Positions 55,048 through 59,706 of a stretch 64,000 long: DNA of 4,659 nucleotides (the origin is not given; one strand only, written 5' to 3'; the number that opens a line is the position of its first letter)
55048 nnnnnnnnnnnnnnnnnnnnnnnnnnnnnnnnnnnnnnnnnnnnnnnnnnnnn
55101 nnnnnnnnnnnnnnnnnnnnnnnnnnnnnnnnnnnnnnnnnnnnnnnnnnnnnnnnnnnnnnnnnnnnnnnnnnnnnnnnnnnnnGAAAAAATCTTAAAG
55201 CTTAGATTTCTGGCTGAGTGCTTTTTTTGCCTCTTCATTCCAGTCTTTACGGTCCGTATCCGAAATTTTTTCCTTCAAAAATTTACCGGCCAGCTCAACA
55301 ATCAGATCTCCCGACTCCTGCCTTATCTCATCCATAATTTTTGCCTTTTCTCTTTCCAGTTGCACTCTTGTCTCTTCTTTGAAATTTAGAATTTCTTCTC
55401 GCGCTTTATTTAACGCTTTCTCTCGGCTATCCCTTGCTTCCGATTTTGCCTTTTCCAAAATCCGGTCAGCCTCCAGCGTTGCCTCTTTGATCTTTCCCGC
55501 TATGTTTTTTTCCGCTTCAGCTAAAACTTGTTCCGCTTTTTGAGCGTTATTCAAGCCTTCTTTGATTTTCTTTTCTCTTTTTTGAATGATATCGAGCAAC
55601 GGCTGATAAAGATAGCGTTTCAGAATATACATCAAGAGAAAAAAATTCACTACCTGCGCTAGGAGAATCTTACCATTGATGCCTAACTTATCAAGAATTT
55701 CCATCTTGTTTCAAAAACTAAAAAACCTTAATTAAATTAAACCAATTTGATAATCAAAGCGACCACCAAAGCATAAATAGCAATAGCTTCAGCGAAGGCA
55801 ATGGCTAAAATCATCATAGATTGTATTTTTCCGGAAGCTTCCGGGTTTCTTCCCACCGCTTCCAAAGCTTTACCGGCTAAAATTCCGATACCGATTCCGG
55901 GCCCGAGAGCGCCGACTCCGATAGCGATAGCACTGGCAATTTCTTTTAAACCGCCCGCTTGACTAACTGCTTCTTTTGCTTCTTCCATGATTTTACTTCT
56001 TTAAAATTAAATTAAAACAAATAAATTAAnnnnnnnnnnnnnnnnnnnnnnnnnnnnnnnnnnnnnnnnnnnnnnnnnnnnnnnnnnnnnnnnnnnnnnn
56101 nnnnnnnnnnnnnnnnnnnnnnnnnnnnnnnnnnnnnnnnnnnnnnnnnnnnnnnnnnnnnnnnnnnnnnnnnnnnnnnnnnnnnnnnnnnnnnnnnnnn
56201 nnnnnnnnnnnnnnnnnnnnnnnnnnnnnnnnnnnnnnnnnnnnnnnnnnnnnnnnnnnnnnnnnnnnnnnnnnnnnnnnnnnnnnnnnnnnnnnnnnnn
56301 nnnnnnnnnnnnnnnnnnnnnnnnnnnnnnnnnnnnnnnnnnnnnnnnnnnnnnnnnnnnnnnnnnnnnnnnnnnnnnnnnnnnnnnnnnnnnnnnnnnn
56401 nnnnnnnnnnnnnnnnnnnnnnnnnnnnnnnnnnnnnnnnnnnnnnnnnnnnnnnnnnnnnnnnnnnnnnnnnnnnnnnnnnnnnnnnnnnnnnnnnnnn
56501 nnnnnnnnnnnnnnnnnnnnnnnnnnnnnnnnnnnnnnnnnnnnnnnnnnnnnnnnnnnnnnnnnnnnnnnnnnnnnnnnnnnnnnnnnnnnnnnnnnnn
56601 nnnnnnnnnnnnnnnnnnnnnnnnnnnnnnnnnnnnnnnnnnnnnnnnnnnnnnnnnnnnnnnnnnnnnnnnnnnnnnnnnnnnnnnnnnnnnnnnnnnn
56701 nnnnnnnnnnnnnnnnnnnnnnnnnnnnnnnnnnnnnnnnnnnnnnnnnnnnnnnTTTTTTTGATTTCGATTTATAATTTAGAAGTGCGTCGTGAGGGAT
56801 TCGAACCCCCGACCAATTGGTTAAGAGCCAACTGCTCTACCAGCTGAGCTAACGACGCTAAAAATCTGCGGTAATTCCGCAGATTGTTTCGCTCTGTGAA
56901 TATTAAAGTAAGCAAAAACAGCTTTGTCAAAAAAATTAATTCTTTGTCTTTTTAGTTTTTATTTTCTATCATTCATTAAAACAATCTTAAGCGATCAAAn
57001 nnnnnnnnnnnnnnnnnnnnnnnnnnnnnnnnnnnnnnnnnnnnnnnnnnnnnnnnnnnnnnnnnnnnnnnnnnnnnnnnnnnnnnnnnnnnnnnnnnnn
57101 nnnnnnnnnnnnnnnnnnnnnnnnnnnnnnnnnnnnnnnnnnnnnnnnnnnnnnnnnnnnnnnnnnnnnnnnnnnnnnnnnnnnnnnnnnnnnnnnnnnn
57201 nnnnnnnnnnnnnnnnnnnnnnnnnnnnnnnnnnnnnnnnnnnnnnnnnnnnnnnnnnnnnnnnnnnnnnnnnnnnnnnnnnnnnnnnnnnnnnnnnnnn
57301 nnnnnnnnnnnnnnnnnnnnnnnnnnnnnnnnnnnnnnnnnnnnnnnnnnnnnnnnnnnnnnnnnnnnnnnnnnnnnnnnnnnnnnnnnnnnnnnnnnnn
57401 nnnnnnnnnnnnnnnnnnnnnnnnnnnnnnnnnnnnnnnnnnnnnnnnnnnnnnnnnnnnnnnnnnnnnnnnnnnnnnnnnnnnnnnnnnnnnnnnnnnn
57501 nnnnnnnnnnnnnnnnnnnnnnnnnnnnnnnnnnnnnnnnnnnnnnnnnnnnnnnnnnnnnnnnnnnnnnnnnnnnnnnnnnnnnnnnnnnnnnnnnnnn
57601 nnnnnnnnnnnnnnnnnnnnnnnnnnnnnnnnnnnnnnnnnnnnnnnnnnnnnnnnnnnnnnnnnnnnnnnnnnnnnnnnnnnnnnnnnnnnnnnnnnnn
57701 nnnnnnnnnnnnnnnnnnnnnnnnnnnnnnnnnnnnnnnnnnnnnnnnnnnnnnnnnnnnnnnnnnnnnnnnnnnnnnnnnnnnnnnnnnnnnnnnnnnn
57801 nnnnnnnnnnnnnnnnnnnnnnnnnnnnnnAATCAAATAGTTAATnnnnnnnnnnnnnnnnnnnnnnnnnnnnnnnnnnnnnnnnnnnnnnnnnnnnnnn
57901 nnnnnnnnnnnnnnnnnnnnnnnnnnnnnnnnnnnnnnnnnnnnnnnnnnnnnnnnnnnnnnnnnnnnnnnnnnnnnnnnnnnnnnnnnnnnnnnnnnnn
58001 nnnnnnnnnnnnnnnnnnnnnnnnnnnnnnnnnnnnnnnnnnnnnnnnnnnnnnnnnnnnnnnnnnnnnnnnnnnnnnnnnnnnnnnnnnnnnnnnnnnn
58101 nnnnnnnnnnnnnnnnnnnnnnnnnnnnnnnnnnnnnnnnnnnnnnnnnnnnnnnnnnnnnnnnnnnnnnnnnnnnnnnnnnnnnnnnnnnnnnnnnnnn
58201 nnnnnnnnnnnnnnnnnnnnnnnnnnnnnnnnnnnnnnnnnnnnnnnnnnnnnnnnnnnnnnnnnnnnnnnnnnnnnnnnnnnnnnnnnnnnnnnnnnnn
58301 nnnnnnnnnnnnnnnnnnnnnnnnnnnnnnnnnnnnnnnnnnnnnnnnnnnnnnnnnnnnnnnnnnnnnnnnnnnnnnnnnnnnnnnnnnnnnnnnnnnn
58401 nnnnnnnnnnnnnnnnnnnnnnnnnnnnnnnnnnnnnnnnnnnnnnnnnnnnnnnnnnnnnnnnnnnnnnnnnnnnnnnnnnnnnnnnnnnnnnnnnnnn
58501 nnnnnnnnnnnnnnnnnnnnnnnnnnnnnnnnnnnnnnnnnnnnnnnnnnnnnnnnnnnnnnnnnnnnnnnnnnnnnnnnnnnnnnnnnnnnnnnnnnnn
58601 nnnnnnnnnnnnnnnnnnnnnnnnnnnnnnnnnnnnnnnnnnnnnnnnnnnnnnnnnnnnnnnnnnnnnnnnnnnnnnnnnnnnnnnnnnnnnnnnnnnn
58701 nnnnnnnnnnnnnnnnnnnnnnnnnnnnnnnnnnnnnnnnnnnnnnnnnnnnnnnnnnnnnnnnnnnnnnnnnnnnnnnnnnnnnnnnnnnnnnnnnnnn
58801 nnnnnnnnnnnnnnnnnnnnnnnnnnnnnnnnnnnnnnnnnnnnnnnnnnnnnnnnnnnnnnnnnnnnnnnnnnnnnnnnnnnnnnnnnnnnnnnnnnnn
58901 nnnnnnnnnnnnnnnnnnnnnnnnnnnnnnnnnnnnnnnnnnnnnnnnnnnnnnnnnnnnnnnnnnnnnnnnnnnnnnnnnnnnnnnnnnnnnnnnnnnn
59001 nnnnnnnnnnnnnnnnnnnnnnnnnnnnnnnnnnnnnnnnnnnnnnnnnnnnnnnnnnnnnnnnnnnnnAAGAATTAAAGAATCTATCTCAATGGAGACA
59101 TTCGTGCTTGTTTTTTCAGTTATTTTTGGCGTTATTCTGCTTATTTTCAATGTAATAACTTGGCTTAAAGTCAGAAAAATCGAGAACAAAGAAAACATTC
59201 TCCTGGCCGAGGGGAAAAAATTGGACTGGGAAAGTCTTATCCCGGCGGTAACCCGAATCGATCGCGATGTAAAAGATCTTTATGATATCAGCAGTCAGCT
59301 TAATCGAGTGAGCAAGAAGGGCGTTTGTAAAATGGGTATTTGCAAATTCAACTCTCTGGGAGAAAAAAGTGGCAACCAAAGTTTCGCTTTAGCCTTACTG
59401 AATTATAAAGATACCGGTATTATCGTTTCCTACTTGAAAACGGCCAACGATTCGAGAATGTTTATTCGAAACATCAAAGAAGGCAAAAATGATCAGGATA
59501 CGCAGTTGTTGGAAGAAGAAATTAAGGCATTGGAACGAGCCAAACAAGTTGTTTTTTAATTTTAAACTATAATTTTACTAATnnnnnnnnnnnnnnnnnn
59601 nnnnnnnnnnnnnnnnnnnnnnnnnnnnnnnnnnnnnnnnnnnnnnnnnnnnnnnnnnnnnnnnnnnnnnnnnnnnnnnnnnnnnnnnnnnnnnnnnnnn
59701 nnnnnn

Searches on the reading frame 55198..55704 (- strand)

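Call 76: search_protein_families(library=pfam, proteins=[window:55198-55704:-], max_evalue=0.0001)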
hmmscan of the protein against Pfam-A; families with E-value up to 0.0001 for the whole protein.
window:55198-55704:- (169 aa): 1 family
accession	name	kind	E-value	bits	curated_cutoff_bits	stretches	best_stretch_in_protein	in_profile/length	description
PF00430.23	ATP-synt_B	-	1.9e-23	83.4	28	1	13-143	1-131/132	ATP synthase B/B' CF(0)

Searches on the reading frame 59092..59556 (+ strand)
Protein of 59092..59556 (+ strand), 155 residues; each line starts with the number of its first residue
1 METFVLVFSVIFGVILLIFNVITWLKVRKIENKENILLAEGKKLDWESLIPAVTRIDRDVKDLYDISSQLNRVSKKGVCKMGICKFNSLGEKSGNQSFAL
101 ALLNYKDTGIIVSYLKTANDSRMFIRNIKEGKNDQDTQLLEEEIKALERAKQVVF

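Call 77: search_protein_families(library=pfam, proteins=[window:59092-59556:+], max_evalue=0.0001)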
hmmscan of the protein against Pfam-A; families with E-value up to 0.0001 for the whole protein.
window:59092-59556:+ (155 aa): 1 family
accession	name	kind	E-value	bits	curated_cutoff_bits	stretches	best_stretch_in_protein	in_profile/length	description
PF14584.11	DUF4446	-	2.8e-23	83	27.4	1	5-150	2-149/150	Protein of unknown function (DUF4446)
